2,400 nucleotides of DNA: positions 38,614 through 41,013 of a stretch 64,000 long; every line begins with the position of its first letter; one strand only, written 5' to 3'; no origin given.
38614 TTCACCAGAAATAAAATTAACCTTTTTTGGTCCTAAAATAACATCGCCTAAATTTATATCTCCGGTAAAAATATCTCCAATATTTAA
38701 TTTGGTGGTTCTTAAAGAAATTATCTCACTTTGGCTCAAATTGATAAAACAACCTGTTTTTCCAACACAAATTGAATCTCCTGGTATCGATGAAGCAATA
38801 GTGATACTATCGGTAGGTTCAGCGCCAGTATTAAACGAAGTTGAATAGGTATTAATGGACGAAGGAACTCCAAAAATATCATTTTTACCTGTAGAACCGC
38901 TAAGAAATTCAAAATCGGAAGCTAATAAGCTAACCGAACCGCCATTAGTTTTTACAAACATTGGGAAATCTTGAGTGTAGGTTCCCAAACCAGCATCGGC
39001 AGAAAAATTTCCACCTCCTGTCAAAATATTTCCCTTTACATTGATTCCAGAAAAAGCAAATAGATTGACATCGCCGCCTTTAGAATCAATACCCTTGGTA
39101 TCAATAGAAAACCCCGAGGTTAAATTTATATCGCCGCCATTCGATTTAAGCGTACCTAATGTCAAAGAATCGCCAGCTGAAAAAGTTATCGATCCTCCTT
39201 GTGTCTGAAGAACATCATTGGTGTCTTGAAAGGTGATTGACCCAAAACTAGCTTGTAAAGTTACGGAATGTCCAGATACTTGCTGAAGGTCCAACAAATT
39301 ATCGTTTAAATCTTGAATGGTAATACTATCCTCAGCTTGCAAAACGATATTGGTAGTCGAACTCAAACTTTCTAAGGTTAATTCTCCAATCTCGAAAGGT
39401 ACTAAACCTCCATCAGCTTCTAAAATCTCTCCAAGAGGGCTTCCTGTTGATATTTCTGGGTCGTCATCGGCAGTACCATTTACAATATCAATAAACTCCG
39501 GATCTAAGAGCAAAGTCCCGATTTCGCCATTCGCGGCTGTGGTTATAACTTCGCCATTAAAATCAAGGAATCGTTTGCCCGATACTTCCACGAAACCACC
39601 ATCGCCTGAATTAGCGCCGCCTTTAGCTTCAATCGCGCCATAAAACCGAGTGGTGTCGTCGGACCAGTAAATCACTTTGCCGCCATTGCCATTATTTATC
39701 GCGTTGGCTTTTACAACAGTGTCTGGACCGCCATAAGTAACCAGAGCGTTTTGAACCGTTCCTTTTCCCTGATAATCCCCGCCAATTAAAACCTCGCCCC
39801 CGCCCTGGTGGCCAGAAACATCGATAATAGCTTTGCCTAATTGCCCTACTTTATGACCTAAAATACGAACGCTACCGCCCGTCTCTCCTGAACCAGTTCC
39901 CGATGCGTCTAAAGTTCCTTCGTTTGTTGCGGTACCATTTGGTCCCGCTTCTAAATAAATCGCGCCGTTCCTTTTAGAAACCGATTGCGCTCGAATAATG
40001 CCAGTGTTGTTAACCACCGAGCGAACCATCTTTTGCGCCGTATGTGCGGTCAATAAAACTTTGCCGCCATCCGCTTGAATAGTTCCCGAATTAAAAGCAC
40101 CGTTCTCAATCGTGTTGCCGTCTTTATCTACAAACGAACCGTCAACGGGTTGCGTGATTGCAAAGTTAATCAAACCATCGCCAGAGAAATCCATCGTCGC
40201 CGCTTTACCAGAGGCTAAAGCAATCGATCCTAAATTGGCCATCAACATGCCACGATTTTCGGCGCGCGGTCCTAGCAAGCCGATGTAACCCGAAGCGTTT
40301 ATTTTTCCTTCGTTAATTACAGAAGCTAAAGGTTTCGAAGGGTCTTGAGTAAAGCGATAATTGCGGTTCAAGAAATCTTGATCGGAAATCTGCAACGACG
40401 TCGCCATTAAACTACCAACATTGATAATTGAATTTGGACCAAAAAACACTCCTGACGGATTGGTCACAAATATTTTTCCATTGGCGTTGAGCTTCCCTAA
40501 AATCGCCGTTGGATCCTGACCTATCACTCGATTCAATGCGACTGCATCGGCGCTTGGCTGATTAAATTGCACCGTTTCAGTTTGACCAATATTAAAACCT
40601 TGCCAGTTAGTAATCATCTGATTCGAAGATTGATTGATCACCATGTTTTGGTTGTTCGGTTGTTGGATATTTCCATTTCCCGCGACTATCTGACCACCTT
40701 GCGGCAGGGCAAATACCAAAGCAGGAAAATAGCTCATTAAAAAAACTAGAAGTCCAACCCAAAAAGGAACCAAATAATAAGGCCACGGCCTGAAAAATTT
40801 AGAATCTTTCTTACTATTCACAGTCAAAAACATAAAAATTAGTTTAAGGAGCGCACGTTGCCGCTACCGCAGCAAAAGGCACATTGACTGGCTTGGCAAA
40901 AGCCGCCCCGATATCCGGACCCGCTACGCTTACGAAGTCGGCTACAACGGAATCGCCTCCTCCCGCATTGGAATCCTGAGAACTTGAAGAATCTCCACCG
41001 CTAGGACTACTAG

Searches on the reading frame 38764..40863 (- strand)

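Call 67: search_protein_families(library=pfam, proteins=[window:38764-40863:-], max_evalue=0.001)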
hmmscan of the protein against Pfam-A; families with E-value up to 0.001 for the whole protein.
window:38764-40863:- (700 aa): 1 family
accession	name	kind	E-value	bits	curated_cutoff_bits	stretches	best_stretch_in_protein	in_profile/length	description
PF05860.19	TPS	-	4.4e-33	115.7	33.5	1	63-317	12-249/252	TPS secretion domain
